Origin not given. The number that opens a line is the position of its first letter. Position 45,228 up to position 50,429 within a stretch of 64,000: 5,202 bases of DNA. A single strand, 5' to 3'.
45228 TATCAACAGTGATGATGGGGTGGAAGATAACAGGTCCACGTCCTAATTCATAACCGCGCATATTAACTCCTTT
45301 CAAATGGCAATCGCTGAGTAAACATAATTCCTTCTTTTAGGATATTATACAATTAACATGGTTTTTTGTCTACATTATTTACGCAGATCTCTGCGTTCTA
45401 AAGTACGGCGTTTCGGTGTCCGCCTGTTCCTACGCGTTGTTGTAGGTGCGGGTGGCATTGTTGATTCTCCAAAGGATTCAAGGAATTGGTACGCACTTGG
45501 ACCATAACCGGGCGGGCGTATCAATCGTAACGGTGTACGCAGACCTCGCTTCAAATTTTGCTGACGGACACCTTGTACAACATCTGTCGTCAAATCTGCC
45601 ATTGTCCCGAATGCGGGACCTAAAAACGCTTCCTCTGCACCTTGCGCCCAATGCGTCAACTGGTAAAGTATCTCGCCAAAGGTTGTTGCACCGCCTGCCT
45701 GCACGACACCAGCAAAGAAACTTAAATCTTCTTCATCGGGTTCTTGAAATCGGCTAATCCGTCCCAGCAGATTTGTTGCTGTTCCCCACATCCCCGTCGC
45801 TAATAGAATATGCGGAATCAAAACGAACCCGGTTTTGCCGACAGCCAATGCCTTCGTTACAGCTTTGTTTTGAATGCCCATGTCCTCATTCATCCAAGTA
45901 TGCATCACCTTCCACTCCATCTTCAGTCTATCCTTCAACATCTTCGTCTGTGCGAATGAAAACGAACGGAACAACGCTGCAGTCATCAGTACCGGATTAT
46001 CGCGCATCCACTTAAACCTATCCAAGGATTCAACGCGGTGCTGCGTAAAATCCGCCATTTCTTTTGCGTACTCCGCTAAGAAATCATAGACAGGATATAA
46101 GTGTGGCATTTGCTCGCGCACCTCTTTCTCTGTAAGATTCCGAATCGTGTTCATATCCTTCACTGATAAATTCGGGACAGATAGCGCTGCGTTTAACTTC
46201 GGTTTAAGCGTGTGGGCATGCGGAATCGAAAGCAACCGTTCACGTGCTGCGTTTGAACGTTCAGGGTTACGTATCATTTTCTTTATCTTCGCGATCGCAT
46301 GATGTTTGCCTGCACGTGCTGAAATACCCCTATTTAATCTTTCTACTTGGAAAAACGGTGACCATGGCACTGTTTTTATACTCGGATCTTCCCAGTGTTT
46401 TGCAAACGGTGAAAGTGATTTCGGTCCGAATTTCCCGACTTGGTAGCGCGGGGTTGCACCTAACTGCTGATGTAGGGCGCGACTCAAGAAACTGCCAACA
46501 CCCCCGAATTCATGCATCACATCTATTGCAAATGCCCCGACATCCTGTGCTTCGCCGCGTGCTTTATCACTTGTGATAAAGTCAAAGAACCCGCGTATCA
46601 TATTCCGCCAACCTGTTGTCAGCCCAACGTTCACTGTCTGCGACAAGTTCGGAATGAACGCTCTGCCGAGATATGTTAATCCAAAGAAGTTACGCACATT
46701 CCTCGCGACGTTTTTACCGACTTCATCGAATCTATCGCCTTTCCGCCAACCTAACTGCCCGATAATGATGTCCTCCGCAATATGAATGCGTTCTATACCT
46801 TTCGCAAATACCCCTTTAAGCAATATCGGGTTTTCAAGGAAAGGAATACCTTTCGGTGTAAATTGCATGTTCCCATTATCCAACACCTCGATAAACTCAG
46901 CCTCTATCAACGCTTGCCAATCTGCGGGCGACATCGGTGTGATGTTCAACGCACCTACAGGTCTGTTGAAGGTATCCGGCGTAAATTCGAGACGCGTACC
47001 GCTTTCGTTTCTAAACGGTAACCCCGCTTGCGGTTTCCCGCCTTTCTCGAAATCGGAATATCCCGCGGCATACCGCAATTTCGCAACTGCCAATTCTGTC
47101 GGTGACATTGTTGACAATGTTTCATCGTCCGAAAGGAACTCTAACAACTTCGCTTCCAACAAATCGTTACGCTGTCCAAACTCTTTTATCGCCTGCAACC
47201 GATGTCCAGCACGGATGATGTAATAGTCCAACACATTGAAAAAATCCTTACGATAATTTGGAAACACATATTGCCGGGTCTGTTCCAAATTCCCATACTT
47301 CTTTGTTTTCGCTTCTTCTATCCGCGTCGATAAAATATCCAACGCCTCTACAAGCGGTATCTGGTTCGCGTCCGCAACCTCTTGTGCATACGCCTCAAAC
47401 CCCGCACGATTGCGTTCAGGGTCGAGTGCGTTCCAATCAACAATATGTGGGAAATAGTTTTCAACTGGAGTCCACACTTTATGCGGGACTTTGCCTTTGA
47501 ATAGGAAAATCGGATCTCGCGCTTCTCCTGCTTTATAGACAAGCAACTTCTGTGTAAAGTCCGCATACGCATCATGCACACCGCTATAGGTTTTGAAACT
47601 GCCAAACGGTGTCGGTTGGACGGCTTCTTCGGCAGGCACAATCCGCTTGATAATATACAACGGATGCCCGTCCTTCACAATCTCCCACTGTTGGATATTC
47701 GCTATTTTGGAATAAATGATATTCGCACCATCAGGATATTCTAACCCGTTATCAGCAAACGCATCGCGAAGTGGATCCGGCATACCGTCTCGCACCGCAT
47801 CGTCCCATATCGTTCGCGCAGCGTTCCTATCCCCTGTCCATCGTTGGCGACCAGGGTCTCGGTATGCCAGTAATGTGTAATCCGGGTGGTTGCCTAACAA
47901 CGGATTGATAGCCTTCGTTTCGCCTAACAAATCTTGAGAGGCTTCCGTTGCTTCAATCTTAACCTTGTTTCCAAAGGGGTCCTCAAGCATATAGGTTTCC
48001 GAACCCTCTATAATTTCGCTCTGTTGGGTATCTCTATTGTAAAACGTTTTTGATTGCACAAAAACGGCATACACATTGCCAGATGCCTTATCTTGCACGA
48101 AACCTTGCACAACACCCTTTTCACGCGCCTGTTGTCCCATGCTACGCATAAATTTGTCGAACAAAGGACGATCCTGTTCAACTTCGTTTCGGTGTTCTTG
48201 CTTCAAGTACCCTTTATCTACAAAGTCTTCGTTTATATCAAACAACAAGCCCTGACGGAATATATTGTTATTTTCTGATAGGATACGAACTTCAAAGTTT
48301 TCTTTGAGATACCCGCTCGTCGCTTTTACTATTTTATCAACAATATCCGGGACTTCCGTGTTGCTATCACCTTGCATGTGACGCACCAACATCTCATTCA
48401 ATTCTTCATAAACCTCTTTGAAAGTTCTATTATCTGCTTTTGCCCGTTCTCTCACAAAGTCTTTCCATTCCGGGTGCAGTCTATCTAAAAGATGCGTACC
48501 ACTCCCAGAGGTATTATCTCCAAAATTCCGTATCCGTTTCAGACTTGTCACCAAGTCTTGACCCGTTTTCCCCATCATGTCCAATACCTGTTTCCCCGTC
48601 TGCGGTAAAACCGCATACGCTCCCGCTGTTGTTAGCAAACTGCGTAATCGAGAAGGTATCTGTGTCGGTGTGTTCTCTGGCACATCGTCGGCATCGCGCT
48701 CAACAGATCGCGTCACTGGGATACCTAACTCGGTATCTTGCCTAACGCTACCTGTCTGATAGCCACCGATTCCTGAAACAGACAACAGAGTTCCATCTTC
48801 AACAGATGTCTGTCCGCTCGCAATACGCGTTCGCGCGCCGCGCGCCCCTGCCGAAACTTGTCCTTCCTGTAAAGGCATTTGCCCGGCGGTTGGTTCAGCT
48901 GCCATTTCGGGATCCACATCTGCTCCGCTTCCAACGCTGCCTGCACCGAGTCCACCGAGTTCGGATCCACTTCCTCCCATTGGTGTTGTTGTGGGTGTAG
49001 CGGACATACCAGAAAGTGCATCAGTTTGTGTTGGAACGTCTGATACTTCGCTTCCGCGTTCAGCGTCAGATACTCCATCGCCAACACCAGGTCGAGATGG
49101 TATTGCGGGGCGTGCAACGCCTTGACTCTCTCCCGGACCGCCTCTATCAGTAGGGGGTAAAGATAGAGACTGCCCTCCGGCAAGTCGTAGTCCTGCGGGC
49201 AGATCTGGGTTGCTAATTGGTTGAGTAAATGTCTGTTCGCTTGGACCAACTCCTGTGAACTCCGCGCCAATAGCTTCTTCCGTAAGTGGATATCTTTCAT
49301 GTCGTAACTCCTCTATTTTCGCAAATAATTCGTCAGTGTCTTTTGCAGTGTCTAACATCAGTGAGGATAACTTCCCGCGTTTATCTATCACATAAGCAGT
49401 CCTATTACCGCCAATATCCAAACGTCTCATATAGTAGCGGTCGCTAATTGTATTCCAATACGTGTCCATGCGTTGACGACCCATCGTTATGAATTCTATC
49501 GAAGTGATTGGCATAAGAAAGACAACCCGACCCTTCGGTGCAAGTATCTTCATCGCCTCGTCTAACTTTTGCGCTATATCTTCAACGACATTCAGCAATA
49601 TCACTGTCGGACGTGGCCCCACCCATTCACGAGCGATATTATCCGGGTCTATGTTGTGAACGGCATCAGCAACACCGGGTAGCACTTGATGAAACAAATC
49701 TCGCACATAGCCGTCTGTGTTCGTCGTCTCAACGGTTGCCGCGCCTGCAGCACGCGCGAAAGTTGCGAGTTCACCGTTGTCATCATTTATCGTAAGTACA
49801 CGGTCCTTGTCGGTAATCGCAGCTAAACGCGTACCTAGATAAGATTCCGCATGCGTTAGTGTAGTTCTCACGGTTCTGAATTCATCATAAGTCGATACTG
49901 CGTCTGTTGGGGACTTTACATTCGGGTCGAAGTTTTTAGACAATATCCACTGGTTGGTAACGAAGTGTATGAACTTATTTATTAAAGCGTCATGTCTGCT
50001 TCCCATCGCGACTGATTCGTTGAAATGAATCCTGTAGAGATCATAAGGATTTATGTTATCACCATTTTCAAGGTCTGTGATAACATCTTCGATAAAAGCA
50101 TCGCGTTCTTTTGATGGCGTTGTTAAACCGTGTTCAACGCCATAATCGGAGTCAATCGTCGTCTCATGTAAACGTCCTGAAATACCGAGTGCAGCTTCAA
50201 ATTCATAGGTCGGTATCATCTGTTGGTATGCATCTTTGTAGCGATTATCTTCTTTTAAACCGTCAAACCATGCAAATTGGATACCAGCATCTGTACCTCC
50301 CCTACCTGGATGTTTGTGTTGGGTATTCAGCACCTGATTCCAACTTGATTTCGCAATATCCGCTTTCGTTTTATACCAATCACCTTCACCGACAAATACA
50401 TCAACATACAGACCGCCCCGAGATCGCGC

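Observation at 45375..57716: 4113-aa polyvalent protein in the virion module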

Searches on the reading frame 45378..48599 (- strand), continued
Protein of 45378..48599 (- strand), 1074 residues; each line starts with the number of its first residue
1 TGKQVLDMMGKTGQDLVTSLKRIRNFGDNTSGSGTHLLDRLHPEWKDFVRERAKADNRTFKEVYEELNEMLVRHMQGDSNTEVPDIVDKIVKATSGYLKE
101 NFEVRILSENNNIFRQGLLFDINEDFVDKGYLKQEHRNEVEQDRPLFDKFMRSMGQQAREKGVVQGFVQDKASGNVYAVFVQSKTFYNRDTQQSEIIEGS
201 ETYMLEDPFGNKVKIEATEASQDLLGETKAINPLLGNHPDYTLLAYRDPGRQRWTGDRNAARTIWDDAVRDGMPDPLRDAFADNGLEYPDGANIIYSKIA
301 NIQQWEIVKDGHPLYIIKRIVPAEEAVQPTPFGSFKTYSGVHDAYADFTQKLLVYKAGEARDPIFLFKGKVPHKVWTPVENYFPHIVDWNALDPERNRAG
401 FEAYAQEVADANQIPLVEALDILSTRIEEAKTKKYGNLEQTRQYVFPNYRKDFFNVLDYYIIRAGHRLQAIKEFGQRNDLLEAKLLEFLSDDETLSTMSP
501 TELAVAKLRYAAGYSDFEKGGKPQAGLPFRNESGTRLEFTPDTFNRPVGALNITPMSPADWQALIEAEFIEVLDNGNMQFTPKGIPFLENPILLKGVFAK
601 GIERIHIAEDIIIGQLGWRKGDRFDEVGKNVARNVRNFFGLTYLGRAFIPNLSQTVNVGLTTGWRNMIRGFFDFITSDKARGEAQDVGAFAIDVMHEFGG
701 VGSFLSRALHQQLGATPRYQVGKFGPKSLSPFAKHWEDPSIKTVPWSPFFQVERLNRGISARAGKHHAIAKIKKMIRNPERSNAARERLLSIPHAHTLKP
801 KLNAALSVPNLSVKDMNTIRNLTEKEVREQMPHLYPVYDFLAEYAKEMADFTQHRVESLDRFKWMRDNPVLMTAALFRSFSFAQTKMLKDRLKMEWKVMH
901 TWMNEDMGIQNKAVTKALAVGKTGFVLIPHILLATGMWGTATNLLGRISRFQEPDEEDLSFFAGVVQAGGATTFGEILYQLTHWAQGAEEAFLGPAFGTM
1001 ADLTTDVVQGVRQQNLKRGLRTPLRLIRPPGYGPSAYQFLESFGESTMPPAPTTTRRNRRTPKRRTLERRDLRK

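Call 124: find_encoding_contigs(protein=P0008, flank=3000, max_places=1)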
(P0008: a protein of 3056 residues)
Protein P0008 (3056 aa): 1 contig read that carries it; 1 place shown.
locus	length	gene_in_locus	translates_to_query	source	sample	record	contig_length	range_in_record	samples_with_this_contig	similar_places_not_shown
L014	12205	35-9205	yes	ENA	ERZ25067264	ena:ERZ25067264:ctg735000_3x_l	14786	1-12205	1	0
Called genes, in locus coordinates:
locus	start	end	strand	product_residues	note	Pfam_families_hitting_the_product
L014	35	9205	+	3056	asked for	-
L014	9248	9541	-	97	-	PF18291:HU-HIG (weak), PF00216:Bac_DNA_binding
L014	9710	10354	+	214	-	-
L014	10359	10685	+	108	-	-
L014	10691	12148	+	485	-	-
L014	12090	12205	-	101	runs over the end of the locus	-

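Call 127: search_protein_families(library=pfam, proteins=[P0003], max_evalue=0.1)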
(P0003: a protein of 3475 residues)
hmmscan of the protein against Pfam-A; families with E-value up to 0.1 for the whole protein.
P0003 (3475 aa): 5 families
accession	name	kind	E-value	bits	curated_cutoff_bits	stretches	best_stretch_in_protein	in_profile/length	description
PF18763.7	ddrB-ParB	-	3.2e-21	76.1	27.6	1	550-686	2-119/121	ddrB-like ParB superfamily domain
PF17782.7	DprA_WH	-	2e-10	41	22.9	1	1026-1084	2-61/61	DprA winged helix domain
PF04002.20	RadC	-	7.1e-09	36.1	22.1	1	1651-1727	19-94/121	RadC-like JAB domain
PF14464.11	Prok-JAB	-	0.024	15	25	1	1642-1725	8-94/114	Prokaryotic homologs of the JAB domain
PF11642.13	Blo-t-5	-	0.092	13.2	24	0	3288-3326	32-70/119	Mite allergen Blo t 5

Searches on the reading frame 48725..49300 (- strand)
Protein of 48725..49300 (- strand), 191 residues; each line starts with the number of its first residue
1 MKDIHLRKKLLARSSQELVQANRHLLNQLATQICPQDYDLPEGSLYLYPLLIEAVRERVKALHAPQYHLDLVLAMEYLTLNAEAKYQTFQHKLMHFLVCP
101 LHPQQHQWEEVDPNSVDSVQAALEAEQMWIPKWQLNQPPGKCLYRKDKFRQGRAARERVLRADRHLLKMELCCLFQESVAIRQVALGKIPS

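Call 116: search_protein_families(library=pfam, alignment_id=A8, max_evalue=1)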
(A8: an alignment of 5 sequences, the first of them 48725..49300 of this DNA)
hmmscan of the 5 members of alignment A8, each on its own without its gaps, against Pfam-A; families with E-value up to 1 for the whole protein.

A. member 1, window:48725-49300:- (191 aa): 0 families

B. families by the number of members that match (of 5 scanned): 3 families
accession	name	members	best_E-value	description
PF23426.1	DUF7114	1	0.14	Family of unknown function (DUF7114)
PF07477.17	Glyco_hydro_67C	1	0.15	Glycosyl hydrolase family 67 C-terminus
PF04596.17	Pox_F15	1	0.17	Poxvirus protein F15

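Call 117: search_solved_structures(query=A8, max_evalue=10)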
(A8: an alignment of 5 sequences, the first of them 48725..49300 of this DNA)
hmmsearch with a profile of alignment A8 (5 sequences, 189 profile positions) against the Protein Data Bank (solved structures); distinct sequences matched with E-value up to 10: 1.
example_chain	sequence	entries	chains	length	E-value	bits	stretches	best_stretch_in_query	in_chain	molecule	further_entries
8glv_Me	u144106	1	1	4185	1.8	11.3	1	83-160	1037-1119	AAA+ ATPase domain-containing protein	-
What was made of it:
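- Tried and rejected: No Pfam or PDB match (calls 116, 117).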

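Call 119: find_homologous_proteins(query=A8, max_evalue=0.01)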
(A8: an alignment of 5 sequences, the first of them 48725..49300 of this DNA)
Query A8 (5 sequences) (191 aa, profile of the alignment): 1 proteins with E <= 0.01 among 6355 candidates.
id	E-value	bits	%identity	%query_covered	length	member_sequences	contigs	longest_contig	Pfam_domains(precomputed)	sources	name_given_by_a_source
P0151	1.7e-68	248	64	100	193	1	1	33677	-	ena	-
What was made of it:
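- Closest known: Rz/Rz1-type embedded genes. Different: The embedded product is a 191-aa soluble-looking basic protein with no lipoprotein signal and no match to any known family (calls 116, 117, 119).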

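Call 120: find_encoding_contigs(protein=P0151, flank=10000, max_places=2)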
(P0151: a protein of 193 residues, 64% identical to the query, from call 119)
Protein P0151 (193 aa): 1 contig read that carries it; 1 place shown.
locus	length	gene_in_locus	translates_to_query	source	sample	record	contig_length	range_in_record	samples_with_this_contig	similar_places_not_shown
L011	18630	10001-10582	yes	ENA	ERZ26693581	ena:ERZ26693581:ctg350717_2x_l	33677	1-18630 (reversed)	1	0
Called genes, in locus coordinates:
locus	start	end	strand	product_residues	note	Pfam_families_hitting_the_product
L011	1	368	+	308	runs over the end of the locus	-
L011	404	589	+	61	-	-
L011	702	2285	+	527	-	-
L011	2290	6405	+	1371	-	PF18763:ddrB-ParB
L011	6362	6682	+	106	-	-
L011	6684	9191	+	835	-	-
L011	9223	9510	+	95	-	-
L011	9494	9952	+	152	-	-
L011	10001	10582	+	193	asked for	-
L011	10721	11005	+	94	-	-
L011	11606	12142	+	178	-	-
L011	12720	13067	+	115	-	-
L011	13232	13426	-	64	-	-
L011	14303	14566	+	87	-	-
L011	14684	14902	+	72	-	-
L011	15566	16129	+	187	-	-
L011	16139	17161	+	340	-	-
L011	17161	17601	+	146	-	-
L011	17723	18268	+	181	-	-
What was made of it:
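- In the low-coverage L011 it is fragmented (call 120).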

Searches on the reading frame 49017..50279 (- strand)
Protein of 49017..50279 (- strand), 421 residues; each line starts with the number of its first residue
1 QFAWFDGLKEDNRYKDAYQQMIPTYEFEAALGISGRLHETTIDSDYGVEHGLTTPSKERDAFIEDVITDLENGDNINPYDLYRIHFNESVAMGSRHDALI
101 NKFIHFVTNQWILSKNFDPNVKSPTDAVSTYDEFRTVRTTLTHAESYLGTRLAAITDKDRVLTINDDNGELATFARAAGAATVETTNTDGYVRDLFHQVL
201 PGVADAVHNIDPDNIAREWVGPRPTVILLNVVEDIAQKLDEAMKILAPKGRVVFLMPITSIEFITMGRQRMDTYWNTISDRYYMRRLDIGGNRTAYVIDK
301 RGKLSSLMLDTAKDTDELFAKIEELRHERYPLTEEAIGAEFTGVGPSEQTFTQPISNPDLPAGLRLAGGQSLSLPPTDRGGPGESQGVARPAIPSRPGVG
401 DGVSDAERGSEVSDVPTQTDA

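Call 13: search_protein_families(library=pfam, proteins=[window:49017-50279:-], max_evalue=1)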
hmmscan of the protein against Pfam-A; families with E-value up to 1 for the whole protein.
window:49017-50279:- (421 aa): 1 family
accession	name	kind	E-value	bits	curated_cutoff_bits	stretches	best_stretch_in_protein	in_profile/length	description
PF00107.32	ADH_zinc_N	-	0.25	11.7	31.8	1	174-254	9-87/129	Zinc-binding dehydrogenase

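Call 23: search_protein_families(library=ncbifam, proteins=[window:49017-50279:-], max_evalue=1)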
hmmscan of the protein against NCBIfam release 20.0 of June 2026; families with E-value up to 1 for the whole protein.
window:49017-50279:- (421 aa): 0 families
